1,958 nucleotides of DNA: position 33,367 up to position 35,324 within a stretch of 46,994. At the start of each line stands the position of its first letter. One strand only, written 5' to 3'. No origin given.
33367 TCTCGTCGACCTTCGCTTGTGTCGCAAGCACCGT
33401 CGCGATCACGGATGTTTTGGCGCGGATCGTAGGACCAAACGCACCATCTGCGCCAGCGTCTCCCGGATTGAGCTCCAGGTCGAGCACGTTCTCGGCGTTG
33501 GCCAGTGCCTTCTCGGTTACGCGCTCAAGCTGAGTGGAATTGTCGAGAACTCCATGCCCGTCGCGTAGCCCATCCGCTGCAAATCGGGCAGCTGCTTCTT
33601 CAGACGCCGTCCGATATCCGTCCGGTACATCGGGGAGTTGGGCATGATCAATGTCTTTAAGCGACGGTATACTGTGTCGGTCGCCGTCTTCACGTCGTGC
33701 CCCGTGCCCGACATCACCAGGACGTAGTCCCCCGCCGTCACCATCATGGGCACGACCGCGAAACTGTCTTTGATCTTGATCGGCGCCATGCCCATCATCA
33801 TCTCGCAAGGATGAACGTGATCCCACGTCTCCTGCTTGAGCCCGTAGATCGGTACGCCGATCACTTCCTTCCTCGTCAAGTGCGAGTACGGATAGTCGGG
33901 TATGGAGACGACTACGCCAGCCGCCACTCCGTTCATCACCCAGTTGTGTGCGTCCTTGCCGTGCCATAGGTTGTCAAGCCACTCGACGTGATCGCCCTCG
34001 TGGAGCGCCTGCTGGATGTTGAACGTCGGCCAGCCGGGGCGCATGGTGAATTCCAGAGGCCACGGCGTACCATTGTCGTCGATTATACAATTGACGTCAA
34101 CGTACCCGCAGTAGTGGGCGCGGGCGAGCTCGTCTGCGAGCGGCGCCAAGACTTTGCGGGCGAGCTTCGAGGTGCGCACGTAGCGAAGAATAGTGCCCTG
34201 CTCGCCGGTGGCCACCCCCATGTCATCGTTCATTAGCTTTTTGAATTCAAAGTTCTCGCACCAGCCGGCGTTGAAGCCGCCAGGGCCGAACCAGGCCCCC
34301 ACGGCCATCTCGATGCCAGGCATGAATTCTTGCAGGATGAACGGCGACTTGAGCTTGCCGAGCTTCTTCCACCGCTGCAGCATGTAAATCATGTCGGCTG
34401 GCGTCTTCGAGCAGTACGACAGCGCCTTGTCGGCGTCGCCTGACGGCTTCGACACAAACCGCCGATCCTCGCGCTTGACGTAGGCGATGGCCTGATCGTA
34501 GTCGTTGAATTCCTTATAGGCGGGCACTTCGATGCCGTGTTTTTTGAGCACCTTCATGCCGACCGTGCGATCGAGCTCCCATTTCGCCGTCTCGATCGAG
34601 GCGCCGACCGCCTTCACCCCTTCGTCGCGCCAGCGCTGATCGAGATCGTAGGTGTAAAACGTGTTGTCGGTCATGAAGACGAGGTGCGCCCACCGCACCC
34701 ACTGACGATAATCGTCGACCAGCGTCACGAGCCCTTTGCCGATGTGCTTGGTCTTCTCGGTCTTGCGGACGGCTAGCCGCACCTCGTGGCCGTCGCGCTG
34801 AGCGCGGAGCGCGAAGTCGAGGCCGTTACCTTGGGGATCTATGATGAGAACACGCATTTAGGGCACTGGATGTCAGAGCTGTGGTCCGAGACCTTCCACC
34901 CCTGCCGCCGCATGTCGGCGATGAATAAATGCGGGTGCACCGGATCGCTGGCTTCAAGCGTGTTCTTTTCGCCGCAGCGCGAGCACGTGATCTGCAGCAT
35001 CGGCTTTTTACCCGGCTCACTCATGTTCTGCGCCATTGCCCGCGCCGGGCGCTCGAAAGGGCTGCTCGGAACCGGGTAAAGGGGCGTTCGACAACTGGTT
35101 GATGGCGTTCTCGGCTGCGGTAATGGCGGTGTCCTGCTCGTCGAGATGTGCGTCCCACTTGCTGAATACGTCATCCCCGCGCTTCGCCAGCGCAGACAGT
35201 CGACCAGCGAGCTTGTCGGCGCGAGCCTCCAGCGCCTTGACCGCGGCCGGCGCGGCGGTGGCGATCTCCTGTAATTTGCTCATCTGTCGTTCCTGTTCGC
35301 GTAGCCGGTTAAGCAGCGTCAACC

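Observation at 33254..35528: PurD-like ATP-grasp ligase cassette coupled to the end of the ejection-protein operon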

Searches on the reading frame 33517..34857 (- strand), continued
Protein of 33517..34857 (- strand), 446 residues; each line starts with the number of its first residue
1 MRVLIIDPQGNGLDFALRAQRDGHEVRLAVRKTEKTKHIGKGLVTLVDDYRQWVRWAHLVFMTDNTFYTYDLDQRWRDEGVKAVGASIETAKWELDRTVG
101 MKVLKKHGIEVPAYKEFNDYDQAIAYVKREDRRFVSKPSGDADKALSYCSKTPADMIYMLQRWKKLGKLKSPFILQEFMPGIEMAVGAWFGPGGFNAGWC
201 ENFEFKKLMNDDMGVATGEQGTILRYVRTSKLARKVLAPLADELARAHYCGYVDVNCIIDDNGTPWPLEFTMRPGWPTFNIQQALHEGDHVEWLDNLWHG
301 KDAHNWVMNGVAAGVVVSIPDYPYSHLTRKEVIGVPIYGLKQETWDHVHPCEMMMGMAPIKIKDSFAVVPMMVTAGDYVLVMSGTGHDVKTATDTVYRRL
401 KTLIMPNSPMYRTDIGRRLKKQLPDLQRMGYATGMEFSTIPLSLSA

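Call 39: fold_search(model_id=the predicted structure, library=viral)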
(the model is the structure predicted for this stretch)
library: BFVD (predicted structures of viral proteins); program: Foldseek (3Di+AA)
matches with E <= 10: 696; with E <= 0.001: 42
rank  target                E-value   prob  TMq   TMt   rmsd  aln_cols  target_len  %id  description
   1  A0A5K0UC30            4.2e-12  1.00  0.40  0.29   9.7       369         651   11  Uncharacterized protein [Yasminevirus sp. GU-2018]
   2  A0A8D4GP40            9.2e-11  1.00  0.46  0.55   8.3       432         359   10  (no name in the UniProt tables at hand)
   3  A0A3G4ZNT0            3.0e-10  1.00  0.40  0.32   5.6       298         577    9  ATP-grasp domain-containing protein [Terrestrivirus sp.]
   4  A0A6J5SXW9            8.5e-09  1.00  0.40  0.60   5.5       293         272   15  CarB Carbamoylphosphate synthase large subunit (Split gene in MJ) [uncultured Caudovirales phage]
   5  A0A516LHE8            1.6e-08  1.00  0.37  0.53   7.1       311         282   12  (no name in the UniProt tables at hand)
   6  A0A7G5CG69            2.0e-08  1.00  0.36  0.28  21.0       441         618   10  ATP-grasp domain-containing protein [Proteus phage Vb_PmiP-P59]
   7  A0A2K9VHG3            2.2e-08  1.00  0.36  0.55   7.4       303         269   15  ATP-grasp domain-containing protein [Pseudomonas phage Bjorn]
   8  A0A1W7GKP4            3.8e-08  1.00  0.35  0.46   8.9       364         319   13  ATP-grasp domain-containing protein [Tenacibaculum phage pT24]
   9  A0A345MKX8            4.0e-08  1.00  0.30  0.52   7.2       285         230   12  (no name in the UniProt tables at hand)
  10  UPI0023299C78         4.0e-08  1.00  0.37  0.41   8.3       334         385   11  (no name look-up for this kind of identifier)
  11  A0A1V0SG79            1.3e-07  1.00  0.33  0.39  10.7       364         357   10  Tubulin-tyrosine ligase family protein [Hokovirus HKV1]
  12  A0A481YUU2            2.6e-07  1.00  0.33  0.43   6.9       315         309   11  Tubulin--tyrosine ligase [Marseillevirus LCMAC102]
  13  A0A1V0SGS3            2.9e-07  1.00  0.26  0.15  17.6       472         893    7  Tubulin-tyrosine ligase family protein [Hokovirus HKV1]
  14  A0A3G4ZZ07            6.5e-07  1.00  0.32  0.21  17.7       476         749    9  Tubulin-tyrosine ligase family protein [Gaeavirus sp.]
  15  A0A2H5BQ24            6.9e-07  1.00  0.36  0.23  16.2       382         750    9  ATP-grasp domain-containing protein [Vibrio phage Vp_R1]
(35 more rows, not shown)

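Call 47: search_protein_families(library=pfam, proteins=[P0249, P0250, P0128, P0191, P0235, P0241, P0224, P0125, P0193, P0160], max_evalue=0.001)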
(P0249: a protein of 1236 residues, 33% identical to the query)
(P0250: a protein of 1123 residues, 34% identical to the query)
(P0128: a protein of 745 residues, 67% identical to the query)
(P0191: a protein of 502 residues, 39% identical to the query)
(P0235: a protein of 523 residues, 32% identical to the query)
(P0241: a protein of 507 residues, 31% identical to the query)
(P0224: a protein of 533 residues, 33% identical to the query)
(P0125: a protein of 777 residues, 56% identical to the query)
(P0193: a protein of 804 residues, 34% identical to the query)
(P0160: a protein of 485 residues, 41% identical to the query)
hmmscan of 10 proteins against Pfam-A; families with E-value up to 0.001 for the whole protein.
P0249 (1236 aa): 7 families
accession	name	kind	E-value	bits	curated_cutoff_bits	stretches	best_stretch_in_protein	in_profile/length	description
PF01071.24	GARS_A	-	4.3e-11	43.4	27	1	685-842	2-167/194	Phosphoribosylglycinamide synthetase, ATP-grasp (A) domain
PF04233.19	Phage_Mu_F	-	1.1e-09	39.4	29.6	1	1107-1229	6-111/112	Phage Mu protein F like protein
PF05133.19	SPP1_portal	-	4e-07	29.8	25.5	1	71-172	47-149/416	Phage portal protein, SPP1 Gp6-like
PF04860.17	Phage_portal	-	6.2e-07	29.3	39.1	1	105-360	46-284/321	Phage portal protein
PF02843.22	GARS_C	-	1.3e-05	25.8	34.8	1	906-1006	2-92/92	Phosphoribosylglycinamide synthetase, C domain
PF02655.19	ATP-grasp_3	-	7.8e-05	23.3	23.2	0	712-851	23-144/160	ATP-grasp domain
PF06074.18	Portal_Mu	-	0.00017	21.5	23.9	0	62-132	4-76/336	Portal protein of Mu bacteriophage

P0250 (1123 aa): 5 families
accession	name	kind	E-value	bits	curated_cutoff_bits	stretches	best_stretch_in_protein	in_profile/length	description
PF01071.24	GARS_A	-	4.5e-13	49.9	27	1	94-234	3-140/194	Phosphoribosylglycinamide synthetase, ATP-grasp (A) domain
PF13403.11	Hint_2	-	6.7e-10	39.9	28.4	1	224-324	2-113/147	Hint domain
PF14890.11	Intein_splicing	-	8.7e-09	35.8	35.8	0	644-957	20-144/155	Intein splicing domain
PF14528.11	LAGLIDADG_3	-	2.9e-08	34.3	22.5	0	463-506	12-61/82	LAGLIDADG-like domain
PF02843.22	GARS_C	-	1.2e-07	32.3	34.8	1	1034-1109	15-92/92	Phosphoribosylglycinamide synthetase, C domain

P0128 (745 aa): 1 family
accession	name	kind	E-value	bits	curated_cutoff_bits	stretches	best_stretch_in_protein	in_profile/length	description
PF01071.24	GARS_A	-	1e-09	39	27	1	496-669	8-190/194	Phosphoribosylglycinamide synthetase, ATP-grasp (A) domain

P0191 (502 aa): 0 families

P0235 (523 aa): 2 families
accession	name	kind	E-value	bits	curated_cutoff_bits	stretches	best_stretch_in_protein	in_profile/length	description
PF01071.24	GARS_A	-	1.5e-13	51.5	27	1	90-270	3-192/194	Phosphoribosylglycinamide synthetase, ATP-grasp (A) domain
PF02843.22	GARS_C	-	1.1e-08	35.7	34.8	1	307-400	3-92/92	Phosphoribosylglycinamide synthetase, C domain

P0241 (507 aa): 2 families
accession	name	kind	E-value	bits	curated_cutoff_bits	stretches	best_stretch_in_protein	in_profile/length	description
PF01071.24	GARS_A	-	2.7e-09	37.6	27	1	116-298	3-190/194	Phosphoribosylglycinamide synthetase, ATP-grasp (A) domain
PF02843.22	GARS_C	-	5.8e-07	30.2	34.8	1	340-429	6-91/92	Phosphoribosylglycinamide synthetase, C domain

P0224 (533 aa): 2 families
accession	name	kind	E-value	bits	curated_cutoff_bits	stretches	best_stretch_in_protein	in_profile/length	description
PF01071.24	GARS_A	-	1.8e-16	61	27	1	100-279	9-194/194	Phosphoribosylglycinamide synthetase, ATP-grasp (A) domain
PF02655.19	ATP-grasp_3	-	0.00072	20.1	23.2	0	102-274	12-157/160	ATP-grasp domain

P0125 (777 aa): 3 families
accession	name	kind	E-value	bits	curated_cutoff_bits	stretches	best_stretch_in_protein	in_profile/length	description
PF14528.11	LAGLIDADG_3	-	2.6e-08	34.4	22.5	1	444-510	4-72/82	LAGLIDADG-like domain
PF01071.24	GARS_A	-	5.5e-08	33.3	27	1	102-255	8-163/194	Phosphoribosylglycinamide synthetase, ATP-grasp (A) domain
PF02843.22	GARS_C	-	1.8e-05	25.4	34.8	1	705-758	40-92/92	Phosphoribosylglycinamide synthetase, C domain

P0193 (804 aa): 3 families
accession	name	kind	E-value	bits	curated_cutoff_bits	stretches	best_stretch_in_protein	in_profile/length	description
PF01071.24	GARS_A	-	9.6e-09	35.8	27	1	105-245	9-147/194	Phosphoribosylglycinamide synthetase, ATP-grasp (A) domain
PF02843.22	GARS_C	-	1.1e-06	29.3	34.8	1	680-783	2-91/92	Phosphoribosylglycinamide synthetase, C domain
PF14528.11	LAGLIDADG_3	-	1.2e-05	25.9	22.5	1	517-572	4-61/82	LAGLIDADG-like domain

P0160 (485 aa): 2 families
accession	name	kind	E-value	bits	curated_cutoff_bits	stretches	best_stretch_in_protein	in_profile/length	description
PF02843.22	GARS_C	-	3.5e-10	40.5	34.8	1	325-431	1-92/92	Phosphoribosylglycinamide synthetase, C domain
PF01071.24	GARS_A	-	3.4e-05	24.2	27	1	104-291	2-192/194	Phosphoribosylglycinamide synthetase, ATP-grasp (A) domain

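Call 52: find_encoding_contigs(protein=P0249, flank=10000, max_places=3)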
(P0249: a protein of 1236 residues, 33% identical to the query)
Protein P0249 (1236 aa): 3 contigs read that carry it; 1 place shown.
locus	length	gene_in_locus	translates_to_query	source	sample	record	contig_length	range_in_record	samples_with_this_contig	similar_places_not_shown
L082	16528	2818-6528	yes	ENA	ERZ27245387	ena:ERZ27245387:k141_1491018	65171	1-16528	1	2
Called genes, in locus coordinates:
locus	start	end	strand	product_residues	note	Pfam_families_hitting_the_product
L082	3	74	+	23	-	?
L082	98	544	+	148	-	-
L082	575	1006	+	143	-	-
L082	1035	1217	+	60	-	-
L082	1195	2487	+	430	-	PF03237:Terminase_6N (weak), PF03354:TerL_ATPase (faint), PF17289:Terminase_6C (weak)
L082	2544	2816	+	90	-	-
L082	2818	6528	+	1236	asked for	PF05133:SPP1_portal (weak), PF04860:Phage_portal (weak), PF01071:GARS_A, PF02843:GARS_C (faint), PF04233:Phage_Mu_F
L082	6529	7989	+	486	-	-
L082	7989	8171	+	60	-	-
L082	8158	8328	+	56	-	-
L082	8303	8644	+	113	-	-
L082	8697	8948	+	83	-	-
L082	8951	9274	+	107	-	-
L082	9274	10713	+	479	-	-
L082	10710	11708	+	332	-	-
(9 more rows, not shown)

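Call 66: find_related_loci(query=A1, collection=genome_contigs, flank=10000)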
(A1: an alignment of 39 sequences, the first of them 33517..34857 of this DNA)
Query A1 (446 aa) in genome_contigs; peptide patterns used: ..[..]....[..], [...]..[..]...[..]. (x = any residue, [..] = any of these).
408 stretches matched a pattern; 339 encode a relative of the query (tblastn E <= 1e-3); the best 80 are kept; 80 distinct loci.
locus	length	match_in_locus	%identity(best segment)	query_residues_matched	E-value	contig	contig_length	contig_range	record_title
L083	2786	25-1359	70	1-446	0e+0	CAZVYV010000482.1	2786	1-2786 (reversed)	MAG TPA_asm: uncultured Terracidiphilus sp. isolate binchicken_co162_315 genome assembly, contig: NODE_126749_length_278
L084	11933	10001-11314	60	1-438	8e-172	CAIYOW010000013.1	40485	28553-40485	MAG: uncultured Methylococcaceae bacterium isolate Kiruna_bin-11170 genome assembly, contig: bin-11170:013/162, whole ge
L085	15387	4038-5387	56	1-446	2e-161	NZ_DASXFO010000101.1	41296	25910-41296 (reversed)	MAG: Acidocella sp. isolate SMAG_U5140 k141_3272822, whole genome shotgun sequence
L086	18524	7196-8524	55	1-437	1e-160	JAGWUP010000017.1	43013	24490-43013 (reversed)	MAG: Elusimicrobia bacterium isolate REEB4 contig-150_953, whole genome shotgun sequence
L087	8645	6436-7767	53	1-437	3e-150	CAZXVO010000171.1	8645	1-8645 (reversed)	MAG TPA_asm: uncultured Phenylobacterium sp. isolate SRP285395_co2_86 genome assembly, contig: NODE_12717_length_8645_co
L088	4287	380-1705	53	1-439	3e-144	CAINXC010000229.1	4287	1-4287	MAG: uncultured Verrucomicrobia bacterium isolate Umea_bin-08071 genome assembly, contig: bin-08071:229/840, whole genom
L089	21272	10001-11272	48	1-433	7e-121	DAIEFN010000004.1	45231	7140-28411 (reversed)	MAG TPA_asm: Candidatus Saccharibacteria bacterium isolate clean967 NODE_4_length_45231_cov_19.226248, whole genome shot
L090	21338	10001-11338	41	1-443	6e-97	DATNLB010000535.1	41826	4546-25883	MAG TPA_asm: Candidatus Acidiferrales bacterium isolate SMAG_U11440 k141_246707, whole genome shotgun sequence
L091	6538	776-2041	32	1-431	4e-60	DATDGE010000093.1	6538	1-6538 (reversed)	MAG TPA_asm: Nitrososphaerales archaeon isolate SMAG_U244 k141_51328, whole genome shotgun sequence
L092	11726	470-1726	33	14-435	6e-59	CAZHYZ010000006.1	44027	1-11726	MAG TPA_asm: uncultured Methanosarcinales archaeon isolate SRP141376_co3_443 genome assembly, contig: NODE_2092_length_4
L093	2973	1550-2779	33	14-431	5e-59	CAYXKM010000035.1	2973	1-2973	MAG TPA_asm: uncultured Woeseiaceae bacterium isolate binchicken_co31_91 genome assembly, contig: k141_3042971, whole ge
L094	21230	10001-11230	33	14-431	8e-59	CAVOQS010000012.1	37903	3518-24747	MAG: uncultured Gammaproteobacteria bacterium isolate MFD09964.bin.1.340 genome assembly, contig: contig_38097, whole ge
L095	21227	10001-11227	32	14-431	3e-58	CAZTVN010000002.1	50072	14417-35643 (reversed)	MAG TPA_asm: uncultured Candidatus Peribacteria bacterium isolate binchicken_co213_143 genome assembly, contig: NODE_912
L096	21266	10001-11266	31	1-431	3e-58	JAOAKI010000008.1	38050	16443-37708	MAG: Candidatus Micrarchaeota archaeon isolate SKW47 k141_467538, whole genome shotgun sequence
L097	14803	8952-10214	33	2-431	4e-58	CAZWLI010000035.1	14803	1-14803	MAG TPA_asm: uncultured Candidatus Peribacteria bacterium isolate binchicken_co203_124 genome assembly, contig: k141_308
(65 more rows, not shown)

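Call 70: search_protein_families(library=ncbifam, proteins=[window:33517-34857:-, P0224], max_evalue=0.01)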
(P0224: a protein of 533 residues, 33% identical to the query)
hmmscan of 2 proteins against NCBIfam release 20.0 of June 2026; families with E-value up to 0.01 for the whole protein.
window:33517-34857:- (446 aa): 3 families
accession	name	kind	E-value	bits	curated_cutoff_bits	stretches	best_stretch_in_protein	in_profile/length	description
TIGR00877.1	purD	equivalog_domain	3.5e-26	92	288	1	1-418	1-422/425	phosphoribosylamine--glycine ligase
NF002688.0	PRK02471.1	equivalog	0.0024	16.3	425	1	97-139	490-533/756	bifunctional glutamate--cysteine ligase GshA/glutathione synthetase GshB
TIGR01435.1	glu_cys_lig_rel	equivalog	0.0074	14.6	656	0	97-139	470-512/719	bifunctional glutamate--cysteine ligase/glutathione synthetase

P0224 (533 aa): 1 family
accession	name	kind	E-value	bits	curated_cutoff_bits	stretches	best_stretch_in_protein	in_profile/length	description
TIGR00877.1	purD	equivalog_domain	9.3e-25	87.3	288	1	63-406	73-423/425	phosphoribosylamine--glycine ligase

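Call 74: get_annotated_region(hit=H6, flank=600)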
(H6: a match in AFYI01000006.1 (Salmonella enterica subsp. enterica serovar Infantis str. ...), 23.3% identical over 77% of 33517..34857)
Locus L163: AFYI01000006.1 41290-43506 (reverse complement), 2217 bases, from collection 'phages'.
description: Salmonella enterica subsp. enterica serovar Infantis str. SARB27 SEENIN0B_Contig0.6, whole genome shotgun sequence.
organism: Salmonella enterica subsp. enterica serovar Infantis str. SARB27 (NCBI taxid 596155)
taxonomy: Bacteria; Pseudomonadati; Pseudomonadota; Gammaproteobacteria; Enterobacterales; Enterobacteriaceae; Salmonella
host: Homo sapiens; source: -; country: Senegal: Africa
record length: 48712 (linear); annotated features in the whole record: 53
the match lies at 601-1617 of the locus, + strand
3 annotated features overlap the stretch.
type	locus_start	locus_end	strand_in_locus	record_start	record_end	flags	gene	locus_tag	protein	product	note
CDS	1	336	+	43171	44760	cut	-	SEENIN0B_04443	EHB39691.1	phosphoribosylaminoimidazolecarboxamide formyltransferase/IMP cyclohydrolase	KEGG: sew:SeSA_A4387 7.9e-278 purH; bifunctional phosphoribosylaminoimidazolecarboxamide formyltransferase/IMP ...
CDS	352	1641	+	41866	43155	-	-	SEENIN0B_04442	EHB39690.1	phosphoribosylamine--glycine ligase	KEGG: sea:SeAg_B4419 9.4e-227 purD; phosphoribosylamine--glycine ligase K01945; Psort location: Cytoplasmic, score: ...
CDS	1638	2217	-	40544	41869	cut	-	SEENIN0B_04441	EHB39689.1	response regulator receiver domain protein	KEGG: eci:UTI89_C2502 2.3e-97 atoC; acetoacetate metabolism regulatory protein AtoC K07714; Psort location: ...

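Call 80: search_protein_families(library=padloc, proteins=[window:33517-34857:-, P0224, P0249], max_evalue=0.01)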
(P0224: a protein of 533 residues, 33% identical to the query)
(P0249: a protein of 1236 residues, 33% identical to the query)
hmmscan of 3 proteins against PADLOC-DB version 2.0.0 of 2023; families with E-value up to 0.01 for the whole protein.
window:33517-34857:- (446 aa): 0 families

P0224 (533 aa): 0 families

P0249 (1236 aa): 0 families

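Call 88: find_related_loci(query=P0249, collection=viral_contigs, flank=6000)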
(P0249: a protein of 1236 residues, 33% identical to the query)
Query P0249 (1236 aa) in viral_contigs; peptide patterns used: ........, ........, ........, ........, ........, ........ (x = any residue, [..] = any of these).
5 stretches matched a pattern; 3 encode a relative of the query (tblastn E <= 1e-3); 2 distinct loci.
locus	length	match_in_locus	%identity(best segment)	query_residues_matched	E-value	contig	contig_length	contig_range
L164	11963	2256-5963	100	1-1236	0e+0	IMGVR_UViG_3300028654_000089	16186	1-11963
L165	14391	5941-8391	59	4-1235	0e+0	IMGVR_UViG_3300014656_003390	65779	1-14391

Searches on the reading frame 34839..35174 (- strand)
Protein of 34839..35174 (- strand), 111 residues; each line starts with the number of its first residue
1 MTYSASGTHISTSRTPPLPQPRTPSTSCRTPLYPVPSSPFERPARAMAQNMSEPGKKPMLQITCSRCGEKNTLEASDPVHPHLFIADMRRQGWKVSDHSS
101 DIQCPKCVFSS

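Call 3: search_protein_families(library=pfam, proteins=[window:34839-35174:-], max_evalue=0.1)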
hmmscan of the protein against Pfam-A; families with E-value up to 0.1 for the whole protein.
window:34839-35174:- (111 aa): 5 families
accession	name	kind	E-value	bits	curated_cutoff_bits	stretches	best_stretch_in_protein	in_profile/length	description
PF13717.11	Zn_ribbon_4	-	0.0054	17.1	30.3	0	93-107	17-31/36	zinc-ribbon domain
PF03604.18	Zn_ribbon_RPAB4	-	0.017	15.3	24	0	63-79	2-18/32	DNA directed RNA polymerase, 7 kDa subunit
PF10122.14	Zn_ribbon_Com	-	0.026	14.4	22.9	0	60-77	23-40/52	Mu-like prophage protein Com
PF19134.6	DUF5817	-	0.048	14.1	31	0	92-107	12-27/57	Domain of unknown function (DUF5817)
PF13248.11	Zn_ribbon_3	-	0.052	13.5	27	0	62-71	3-11/26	zinc-ribbon domain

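Call 4: search_protein_families(library=phrogs, proteins=[window:34839-35174:-], max_evalue=0.01)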
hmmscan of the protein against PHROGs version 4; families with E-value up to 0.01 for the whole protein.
window:34839-35174:- (111 aa): 4 families
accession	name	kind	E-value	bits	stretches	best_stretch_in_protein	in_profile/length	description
phrog_21667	-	unknown function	8.6e-05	23.5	1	51-107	14-73/218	-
phrog_6417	-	other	0.00048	21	0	54-78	20-44/68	translational regulator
phrog_2834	-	unknown function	0.0037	18.1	0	50-80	38-68/78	-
phrog_4173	-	unknown function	0.008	16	1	59-109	173-217/323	-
